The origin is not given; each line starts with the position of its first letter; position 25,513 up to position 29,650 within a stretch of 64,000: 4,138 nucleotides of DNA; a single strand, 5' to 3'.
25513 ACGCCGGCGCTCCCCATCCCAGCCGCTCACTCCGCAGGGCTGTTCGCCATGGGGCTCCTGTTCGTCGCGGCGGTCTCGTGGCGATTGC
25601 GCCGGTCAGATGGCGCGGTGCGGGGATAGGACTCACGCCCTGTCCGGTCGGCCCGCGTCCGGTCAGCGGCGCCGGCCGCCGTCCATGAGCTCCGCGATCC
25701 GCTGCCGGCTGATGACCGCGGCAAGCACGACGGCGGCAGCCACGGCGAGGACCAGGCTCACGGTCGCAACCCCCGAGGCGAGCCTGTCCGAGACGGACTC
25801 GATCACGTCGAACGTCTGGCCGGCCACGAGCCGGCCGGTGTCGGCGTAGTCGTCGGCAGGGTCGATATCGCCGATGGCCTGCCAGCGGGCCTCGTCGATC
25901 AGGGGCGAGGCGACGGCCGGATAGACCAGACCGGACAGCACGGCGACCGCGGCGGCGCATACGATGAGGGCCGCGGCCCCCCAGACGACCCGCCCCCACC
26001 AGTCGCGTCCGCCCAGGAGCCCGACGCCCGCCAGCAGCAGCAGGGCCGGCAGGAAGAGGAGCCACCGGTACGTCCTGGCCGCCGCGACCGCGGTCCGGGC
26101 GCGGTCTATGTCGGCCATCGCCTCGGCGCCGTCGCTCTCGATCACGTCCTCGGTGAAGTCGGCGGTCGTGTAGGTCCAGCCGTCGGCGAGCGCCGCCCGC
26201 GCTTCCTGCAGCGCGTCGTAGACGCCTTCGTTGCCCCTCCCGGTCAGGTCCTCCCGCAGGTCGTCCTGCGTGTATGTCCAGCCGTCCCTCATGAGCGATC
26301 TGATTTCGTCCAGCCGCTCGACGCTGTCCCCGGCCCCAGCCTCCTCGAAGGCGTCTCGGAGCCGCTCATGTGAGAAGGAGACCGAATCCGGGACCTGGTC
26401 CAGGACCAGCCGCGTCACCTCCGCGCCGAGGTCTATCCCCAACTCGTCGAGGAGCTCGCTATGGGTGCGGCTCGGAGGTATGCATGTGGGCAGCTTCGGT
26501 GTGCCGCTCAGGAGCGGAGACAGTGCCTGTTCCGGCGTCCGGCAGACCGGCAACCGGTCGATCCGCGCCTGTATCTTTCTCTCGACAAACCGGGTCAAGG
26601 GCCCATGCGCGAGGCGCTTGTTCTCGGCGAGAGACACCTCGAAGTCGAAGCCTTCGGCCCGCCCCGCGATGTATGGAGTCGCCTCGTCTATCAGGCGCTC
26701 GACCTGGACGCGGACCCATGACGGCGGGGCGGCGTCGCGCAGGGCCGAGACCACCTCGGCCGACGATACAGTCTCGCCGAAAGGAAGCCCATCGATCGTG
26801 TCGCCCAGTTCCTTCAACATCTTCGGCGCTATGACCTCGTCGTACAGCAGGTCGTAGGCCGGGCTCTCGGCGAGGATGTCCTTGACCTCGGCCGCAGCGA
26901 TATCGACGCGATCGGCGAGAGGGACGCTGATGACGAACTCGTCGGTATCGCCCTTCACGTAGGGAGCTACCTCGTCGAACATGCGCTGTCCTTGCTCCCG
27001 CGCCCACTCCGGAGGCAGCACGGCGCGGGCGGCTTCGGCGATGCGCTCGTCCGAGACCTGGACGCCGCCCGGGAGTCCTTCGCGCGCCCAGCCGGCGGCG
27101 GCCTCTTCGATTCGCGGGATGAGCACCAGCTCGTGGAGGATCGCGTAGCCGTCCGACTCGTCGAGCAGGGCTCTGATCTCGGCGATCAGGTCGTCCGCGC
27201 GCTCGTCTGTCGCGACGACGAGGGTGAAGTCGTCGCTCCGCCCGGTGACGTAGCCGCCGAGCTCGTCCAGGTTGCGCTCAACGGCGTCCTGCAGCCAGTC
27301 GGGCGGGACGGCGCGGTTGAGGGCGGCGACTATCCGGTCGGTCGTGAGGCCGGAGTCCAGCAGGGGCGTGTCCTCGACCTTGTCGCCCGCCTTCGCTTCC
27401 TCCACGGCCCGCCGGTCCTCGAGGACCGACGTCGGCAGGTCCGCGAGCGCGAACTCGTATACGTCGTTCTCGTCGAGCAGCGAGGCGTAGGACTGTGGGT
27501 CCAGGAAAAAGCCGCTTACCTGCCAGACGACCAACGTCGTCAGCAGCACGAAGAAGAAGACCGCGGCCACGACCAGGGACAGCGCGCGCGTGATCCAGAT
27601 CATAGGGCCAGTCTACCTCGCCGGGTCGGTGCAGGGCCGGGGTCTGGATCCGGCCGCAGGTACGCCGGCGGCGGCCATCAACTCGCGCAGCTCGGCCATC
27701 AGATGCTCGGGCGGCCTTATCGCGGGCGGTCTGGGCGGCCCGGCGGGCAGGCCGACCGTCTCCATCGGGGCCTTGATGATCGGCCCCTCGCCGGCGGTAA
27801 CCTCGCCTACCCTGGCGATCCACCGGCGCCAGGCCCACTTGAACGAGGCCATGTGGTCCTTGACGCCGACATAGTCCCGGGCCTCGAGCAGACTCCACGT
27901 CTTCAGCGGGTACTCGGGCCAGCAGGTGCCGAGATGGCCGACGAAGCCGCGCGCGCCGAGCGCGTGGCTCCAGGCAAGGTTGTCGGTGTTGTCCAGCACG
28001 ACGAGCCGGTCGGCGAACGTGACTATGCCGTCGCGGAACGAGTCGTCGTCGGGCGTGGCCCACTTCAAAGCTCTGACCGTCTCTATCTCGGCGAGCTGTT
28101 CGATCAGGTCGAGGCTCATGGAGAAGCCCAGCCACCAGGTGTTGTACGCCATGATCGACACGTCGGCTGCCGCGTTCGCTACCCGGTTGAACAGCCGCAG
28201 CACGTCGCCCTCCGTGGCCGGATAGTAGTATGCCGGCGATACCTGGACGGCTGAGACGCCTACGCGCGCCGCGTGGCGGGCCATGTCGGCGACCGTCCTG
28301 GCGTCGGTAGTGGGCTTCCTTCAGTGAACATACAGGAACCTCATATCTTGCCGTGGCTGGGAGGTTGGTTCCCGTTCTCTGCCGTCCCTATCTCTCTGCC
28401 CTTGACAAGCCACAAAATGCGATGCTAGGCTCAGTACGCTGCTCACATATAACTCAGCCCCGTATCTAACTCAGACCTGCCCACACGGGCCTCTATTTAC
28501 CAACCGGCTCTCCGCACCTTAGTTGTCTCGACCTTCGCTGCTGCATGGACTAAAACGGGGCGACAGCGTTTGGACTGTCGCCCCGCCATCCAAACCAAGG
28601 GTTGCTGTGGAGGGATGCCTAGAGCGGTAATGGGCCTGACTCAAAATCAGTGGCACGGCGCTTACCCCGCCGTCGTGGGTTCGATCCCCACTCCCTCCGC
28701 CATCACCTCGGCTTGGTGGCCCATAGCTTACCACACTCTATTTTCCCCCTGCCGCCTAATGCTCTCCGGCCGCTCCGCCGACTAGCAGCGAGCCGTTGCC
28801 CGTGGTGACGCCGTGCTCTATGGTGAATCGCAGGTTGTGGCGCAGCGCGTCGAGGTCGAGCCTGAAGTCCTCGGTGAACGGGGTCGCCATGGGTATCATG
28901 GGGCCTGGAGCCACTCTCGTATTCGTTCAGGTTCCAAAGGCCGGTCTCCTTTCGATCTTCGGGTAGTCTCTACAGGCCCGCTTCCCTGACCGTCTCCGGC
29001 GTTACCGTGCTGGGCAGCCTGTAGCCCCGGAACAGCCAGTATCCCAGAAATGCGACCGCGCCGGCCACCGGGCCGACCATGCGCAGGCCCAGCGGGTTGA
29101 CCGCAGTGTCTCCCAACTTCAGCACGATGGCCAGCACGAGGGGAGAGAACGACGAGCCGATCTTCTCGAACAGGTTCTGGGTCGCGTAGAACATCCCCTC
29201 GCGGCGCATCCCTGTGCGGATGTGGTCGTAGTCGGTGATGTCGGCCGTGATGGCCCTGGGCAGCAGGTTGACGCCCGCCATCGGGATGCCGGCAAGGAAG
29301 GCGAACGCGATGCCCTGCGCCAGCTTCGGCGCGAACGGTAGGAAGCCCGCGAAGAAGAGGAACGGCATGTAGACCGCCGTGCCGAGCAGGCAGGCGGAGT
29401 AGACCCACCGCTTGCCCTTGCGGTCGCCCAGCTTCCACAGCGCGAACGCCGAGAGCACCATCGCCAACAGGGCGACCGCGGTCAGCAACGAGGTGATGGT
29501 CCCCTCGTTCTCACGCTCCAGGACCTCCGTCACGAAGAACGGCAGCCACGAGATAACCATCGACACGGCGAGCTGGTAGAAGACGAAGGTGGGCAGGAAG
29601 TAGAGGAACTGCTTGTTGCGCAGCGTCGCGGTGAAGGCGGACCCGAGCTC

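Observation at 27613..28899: A tRNA gene with its own promoter-like box sits inside a disrupted DapA/NAL-family gene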

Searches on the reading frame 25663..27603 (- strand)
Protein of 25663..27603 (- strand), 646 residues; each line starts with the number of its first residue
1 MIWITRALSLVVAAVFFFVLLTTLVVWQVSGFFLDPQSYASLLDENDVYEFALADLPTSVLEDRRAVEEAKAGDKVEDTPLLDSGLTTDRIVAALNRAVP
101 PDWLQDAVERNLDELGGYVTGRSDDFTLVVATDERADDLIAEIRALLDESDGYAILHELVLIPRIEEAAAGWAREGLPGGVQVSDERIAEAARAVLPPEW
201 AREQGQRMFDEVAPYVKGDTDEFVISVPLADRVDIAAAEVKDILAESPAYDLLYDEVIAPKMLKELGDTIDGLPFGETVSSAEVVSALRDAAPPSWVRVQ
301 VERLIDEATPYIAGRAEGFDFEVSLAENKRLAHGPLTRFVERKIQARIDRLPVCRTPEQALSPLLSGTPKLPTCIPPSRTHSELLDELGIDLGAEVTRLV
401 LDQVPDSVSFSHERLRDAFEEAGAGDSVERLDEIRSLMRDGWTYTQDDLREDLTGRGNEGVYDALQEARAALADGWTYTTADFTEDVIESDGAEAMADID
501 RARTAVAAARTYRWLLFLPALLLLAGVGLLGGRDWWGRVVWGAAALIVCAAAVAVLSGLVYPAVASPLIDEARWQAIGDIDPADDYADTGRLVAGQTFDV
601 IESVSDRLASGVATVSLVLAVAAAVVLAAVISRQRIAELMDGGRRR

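Call 8: search_protein_families(library=pfam, proteins=[window:25663-27603:-], max_evalue=0.01)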
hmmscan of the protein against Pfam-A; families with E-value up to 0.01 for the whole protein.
window:25663-27603:- (646 aa): 1 family
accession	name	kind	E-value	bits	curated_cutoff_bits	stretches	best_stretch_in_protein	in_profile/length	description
PF18284.7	DNA_meth_N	-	0.0053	17.2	25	0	283-308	14-39/57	DNA methylase N-terminal domain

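Call 29: find_encoding_contigs(protein=window:25663-27603:-, flank=6000, max_places=10)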
Protein window:25663-27603:- (646 aa): no gene with exactly this product is on record in the collection.

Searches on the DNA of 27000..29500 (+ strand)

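Call 9: search_rna_families(source=window, start=27000, end=29500, threshold=evalue, max_evalue=1, show_alignments=2)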
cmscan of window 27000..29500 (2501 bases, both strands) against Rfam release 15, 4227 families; matches with E-value up to 1: 3.
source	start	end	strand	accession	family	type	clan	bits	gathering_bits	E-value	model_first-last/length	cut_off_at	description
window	28609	28699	+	RF00005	tRNA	Gene; tRNA;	CL00001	41.2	29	1e-06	1-71/71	no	tRNA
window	27274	27309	+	RF01336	CRISPR-DR23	Gene; CRISPR;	-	25.9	45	0.053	1-36/36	no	CRISPR RNA direct repeat element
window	28643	28699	-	RF04351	Plastid-psbl-rps4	Cis-reg;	-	22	68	0.17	1-53/53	no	Plastid-psbl-rps4 3UTR RNA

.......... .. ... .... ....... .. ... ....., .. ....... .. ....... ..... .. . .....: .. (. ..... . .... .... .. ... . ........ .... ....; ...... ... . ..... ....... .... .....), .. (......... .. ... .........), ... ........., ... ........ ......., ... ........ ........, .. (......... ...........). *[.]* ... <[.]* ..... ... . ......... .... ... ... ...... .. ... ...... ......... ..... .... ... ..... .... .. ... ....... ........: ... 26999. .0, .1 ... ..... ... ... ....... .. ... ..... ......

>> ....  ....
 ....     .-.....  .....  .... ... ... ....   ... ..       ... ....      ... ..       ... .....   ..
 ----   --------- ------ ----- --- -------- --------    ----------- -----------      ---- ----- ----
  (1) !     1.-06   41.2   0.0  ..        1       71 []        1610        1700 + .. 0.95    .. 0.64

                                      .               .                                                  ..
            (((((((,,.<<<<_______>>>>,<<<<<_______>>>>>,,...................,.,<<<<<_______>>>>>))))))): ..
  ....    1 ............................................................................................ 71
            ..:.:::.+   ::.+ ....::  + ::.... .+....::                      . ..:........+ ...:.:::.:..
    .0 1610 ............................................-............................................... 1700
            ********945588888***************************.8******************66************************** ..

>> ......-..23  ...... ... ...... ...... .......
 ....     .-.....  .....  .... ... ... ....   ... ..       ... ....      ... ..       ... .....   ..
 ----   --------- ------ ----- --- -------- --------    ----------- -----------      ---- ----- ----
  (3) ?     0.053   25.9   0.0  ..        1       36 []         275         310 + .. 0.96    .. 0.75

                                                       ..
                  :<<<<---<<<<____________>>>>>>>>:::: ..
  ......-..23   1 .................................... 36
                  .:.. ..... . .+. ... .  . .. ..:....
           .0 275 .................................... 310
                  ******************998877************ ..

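Call 25: search_dna_similar(query=window:28309-28759:+, collection=phages, mode=distant, max_evalue=0.01)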
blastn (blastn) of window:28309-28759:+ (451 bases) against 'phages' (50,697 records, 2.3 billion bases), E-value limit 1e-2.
Records with a match: 1; places in all: 1; records where one place covers at least 80% of the query: 0.
Best place of each record, by identity: 60-80% 1.
By first word of the organism name: Thermus 1.
By host as written in the record: Thermus thermophilus HB8 1.
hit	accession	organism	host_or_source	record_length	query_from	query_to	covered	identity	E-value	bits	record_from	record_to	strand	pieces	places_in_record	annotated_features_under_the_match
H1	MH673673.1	Thermus phage phiLo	Thermus thermophilus HB8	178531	298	398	22%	72.1%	3e-3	48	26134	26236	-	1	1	tRNA-Ser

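Call 26: search_dna_similar(query=window:28309-28759:+, collection=plasmids, mode=distant, max_evalue=0.01)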
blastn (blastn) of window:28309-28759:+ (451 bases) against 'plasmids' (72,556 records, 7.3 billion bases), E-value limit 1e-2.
No match.

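Call 30: search_dna_similar(query=window:28609-28702:+, collection=ecoli_genomes, mode=distant, max_evalue=10, max_rows=10)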
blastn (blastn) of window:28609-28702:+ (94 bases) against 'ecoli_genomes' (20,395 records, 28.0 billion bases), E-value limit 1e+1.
No match.

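Call 31: search_dna_similar(query=window:28609-28702:+, collection=phages, mode=distant, max_evalue=10, max_rows=40)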
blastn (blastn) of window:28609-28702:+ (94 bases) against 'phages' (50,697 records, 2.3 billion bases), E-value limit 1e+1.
Records with a match: 391; places in all: 408; records where one place covers at least 80% of the query: 80.
Best place of each record, by identity: >=99% 7; 95-99% 4; 90-95% 6; 80-90% 294; 60-80% 80.
By first word of the organism name: Salmonella 133; Ralstonia 86; Escherichia 71; Caulobacter 13; Bacillus 11; Pseudomonas 11; Bacteriophage 8; Phage 6; Rhizobium 5; Xanthomonas 4; and 26 more.
By host as written in the record: Ralstonia solanacearum 66; - 36; Escherichia coli 31; Salmonella enterica 18; Salmonella enterica subsp. enterica 17; Salmonella enterica subsp. enterica serovar Enteritidis PT1 14; Caulobacter vibrioides CB15 13; Salmonella sp. 12; and 94 more.
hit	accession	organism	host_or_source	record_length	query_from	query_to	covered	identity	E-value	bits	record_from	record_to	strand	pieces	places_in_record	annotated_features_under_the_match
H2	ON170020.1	Ralstonia phage YO002_2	Ralstonia solanacearum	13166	13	94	87%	70.6%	3e+0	37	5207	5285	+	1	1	record has no annotation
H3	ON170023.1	Ralstonia phage YO004_2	Ralstonia solanacearum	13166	13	94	87%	70.6%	3e+0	37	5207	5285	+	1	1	record has no annotation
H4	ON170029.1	Ralstonia phage YO008_2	Ralstonia solanacearum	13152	13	94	87%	70.6%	3e+0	37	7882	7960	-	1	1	record has no annotation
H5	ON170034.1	Ralstonia phage YO010_2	Ralstonia solanacearum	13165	13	94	87%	70.6%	3e+0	37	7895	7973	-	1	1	record has no annotation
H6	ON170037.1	Ralstonia phage YO011_2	Ralstonia solanacearum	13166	13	94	87%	70.6%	3e+0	37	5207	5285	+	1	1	record has no annotation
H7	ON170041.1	Ralstonia phage YO013_2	Ralstonia solanacearum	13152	13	94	87%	70.6%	3e+0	37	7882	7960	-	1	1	record has no annotation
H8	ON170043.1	Ralstonia phage YO015_3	Ralstonia solanacearum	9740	13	94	87%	70.6%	3e+0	37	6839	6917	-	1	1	record has no annotation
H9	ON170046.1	Ralstonia phage YO016_1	Ralstonia solanacearum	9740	13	94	87%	70.6%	3e+0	37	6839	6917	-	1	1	record has no annotation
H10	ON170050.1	Ralstonia phage YO017_2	Ralstonia solanacearum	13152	13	94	87%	70.6%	3e+0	37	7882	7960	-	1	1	record has no annotation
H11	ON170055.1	Ralstonia phage YO019_2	Ralstonia solanacearum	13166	13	94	87%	70.6%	3e+0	37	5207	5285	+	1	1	record has no annotation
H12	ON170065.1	Ralstonia phage YO026_1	Ralstonia solanacearum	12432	13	94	87%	70.6%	3e+0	37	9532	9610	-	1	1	record has no annotation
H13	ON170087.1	Ralstonia phage YO044_2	Ralstonia solanacearum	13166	13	94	87%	70.6%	3e+0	37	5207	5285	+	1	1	record has no annotation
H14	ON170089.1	Ralstonia phage YO045_2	Ralstonia solanacearum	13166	13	94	87%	70.6%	3e+0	37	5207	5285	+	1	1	record has no annotation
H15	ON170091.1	Ralstonia phage YO046_2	Ralstonia solanacearum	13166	13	94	87%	70.6%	3e+0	37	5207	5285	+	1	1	record has no annotation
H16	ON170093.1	Ralstonia phage YO047_2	Ralstonia solanacearum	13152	13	94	87%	70.6%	3e+0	37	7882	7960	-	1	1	record has no annotation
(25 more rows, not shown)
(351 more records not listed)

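Call 74: search_rna_families(source=window, start=28280, end=28790, threshold=evalue, max_evalue=10)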
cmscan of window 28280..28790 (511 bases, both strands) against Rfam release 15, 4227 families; matches with E-value up to 10: 5.
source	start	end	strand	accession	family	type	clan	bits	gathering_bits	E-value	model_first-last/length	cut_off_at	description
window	28609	28699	+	RF00005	tRNA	Gene; tRNA;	CL00001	41.2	29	2.1e-07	1-71/71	no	tRNA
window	28643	28699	-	RF04351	Plastid-psbl-rps4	Cis-reg;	-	22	68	0.034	1-53/53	no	Plastid-psbl-rps4 3UTR RNA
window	28609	28700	-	RF04354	Plastid-ycf2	Cis-reg;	-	17.5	65.7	0.75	1-75/75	no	Plastid-ycf2 5UTR RNA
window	28612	28725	+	RF01053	Deinococcus_Y_RNA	Gene;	-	16.4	80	3.4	1-126/126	no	Deinococcus radiodurans Y RNA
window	28504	28602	-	RF01930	bxd_2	Gene; lncRNA;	-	13.7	80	1.2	1-91/91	no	Bithoraxoid conserved region 2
